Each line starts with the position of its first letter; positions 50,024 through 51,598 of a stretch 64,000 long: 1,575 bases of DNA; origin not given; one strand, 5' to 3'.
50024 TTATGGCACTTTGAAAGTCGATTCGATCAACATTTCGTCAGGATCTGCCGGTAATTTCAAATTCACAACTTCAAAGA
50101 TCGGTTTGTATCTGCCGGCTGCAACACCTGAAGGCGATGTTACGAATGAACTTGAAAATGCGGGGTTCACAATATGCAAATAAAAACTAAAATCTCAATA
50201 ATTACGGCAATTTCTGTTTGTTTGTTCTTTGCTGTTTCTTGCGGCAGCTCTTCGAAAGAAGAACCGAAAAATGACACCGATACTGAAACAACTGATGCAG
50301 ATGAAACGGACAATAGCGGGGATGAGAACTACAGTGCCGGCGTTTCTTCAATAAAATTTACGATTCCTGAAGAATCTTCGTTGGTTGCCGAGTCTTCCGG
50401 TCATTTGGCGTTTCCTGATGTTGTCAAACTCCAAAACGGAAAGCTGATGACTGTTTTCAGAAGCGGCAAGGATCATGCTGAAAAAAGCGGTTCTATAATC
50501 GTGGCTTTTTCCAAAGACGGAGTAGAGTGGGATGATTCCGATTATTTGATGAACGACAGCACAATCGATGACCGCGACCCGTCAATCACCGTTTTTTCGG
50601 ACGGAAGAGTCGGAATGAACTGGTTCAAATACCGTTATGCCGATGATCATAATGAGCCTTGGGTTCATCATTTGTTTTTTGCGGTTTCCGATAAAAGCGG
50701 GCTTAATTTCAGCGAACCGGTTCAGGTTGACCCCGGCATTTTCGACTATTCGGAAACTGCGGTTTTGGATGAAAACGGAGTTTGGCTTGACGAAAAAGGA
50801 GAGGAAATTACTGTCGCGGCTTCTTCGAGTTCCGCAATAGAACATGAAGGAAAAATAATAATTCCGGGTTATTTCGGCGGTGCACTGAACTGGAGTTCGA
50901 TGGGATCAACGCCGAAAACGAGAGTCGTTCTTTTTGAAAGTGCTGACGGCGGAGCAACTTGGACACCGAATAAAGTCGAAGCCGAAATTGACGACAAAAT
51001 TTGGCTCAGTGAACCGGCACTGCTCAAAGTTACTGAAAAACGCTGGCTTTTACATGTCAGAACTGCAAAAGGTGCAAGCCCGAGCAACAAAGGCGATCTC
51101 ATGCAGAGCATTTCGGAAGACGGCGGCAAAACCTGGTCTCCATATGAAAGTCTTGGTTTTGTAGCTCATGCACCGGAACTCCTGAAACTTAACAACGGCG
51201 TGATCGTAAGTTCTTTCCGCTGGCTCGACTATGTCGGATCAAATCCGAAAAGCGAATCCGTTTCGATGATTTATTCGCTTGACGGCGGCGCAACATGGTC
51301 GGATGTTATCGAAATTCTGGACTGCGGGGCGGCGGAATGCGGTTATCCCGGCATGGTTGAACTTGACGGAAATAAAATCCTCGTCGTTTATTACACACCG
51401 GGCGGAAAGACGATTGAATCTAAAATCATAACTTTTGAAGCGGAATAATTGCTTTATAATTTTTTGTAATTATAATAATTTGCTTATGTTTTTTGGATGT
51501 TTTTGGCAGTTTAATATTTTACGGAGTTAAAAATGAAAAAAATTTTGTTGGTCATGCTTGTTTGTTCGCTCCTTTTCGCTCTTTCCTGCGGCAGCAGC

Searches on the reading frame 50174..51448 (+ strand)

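Call 22: search_protein_families(library=pfam, proteins=[window:50174-51448:+], max_evalue=0.00001)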
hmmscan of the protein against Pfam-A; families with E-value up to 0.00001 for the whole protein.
window:50174-51448:+ (424 aa): 2 families
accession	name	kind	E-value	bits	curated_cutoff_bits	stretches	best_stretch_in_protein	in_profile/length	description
PF13088.12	BNR_2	-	1.6e-14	54.4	31.4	1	224-398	120-271/277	BNR repeat-like domain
PF02012.26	BNR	-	1.9e-07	30.4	27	0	313-323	2-12/12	BNR/Asp-box repeat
